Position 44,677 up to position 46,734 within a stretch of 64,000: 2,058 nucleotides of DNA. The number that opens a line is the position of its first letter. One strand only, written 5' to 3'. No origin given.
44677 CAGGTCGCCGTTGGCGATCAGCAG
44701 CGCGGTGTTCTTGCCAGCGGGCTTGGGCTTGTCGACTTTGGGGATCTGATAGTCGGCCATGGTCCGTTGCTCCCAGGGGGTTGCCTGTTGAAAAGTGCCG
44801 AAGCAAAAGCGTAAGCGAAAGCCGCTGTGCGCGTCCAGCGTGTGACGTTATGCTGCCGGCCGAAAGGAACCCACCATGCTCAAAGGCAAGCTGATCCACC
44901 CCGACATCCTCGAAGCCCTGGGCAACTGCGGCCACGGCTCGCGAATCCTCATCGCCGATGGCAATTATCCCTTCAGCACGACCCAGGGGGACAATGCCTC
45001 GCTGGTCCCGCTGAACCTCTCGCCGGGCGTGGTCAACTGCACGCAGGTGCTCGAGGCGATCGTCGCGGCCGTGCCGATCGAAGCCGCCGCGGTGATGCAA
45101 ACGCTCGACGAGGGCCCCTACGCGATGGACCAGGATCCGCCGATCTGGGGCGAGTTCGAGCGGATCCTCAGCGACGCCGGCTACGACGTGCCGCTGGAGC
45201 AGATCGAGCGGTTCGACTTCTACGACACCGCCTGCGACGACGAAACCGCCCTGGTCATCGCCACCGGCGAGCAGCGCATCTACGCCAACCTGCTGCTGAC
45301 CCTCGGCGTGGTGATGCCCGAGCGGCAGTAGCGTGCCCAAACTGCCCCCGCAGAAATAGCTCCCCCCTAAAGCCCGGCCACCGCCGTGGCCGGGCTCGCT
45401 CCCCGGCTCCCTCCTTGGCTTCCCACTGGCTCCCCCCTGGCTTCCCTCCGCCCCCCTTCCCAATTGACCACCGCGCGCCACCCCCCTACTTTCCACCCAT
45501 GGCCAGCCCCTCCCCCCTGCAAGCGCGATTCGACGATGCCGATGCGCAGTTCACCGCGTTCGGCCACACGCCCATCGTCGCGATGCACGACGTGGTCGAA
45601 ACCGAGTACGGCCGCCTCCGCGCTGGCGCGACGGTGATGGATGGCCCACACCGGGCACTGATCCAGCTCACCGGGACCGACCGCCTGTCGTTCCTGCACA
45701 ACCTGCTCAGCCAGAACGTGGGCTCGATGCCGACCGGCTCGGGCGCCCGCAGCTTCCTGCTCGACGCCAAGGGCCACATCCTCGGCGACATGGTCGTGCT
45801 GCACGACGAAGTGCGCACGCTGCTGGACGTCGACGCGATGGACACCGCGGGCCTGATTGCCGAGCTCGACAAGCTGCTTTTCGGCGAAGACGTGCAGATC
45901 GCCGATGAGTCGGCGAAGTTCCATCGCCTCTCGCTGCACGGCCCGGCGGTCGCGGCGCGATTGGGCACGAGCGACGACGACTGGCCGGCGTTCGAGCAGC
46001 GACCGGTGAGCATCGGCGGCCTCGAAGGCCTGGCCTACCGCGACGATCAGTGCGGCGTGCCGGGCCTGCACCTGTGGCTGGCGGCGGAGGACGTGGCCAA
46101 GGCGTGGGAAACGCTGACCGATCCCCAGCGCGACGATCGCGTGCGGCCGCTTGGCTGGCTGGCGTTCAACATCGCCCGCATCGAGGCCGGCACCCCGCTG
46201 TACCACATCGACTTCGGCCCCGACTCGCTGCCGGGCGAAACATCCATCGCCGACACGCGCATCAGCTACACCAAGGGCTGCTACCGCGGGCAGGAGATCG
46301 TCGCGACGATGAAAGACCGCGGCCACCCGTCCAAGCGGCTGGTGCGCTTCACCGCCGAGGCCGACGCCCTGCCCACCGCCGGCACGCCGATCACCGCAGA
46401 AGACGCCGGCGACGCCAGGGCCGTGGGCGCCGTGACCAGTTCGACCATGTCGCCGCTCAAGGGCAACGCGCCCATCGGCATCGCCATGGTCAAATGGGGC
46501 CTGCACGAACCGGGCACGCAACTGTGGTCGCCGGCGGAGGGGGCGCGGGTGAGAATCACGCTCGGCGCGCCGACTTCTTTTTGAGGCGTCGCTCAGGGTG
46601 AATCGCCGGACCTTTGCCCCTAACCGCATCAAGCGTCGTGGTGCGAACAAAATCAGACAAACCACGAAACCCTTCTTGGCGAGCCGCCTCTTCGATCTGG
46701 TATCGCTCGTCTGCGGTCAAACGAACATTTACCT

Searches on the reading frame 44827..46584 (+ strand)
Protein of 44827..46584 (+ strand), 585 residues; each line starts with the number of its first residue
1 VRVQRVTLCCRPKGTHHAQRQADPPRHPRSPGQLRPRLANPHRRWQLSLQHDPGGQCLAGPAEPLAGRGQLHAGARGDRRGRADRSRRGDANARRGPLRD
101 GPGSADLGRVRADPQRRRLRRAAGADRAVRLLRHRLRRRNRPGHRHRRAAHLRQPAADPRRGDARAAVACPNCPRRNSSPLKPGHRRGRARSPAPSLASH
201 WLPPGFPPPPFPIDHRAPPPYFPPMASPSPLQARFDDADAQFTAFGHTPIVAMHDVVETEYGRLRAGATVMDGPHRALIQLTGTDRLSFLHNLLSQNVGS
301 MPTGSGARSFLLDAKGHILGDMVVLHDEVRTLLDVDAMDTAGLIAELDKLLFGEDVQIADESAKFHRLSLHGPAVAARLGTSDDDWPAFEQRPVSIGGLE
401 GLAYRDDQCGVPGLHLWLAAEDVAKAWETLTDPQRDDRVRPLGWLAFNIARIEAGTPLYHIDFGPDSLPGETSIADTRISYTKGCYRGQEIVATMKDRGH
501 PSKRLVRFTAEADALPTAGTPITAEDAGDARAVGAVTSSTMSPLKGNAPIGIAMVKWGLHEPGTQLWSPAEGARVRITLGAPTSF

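Call 94: search_protein_families(library=pfam, proteins=[window:44827-46584:+], max_evalue=0.00001)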
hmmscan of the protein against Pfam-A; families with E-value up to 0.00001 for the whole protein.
window:44827-46584:+ (585 aa): 2 families
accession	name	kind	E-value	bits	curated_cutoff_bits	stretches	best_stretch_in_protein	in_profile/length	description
PF01571.26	GCV_T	-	6.7e-30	104.6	25.6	1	256-473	28-251/255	Aminomethyltransferase folate-binding domain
PF08669.17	GCV_T_C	-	1.3e-07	31.8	25.9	1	503-579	1-73/80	Glycine cleavage T-protein C-terminal barrel domain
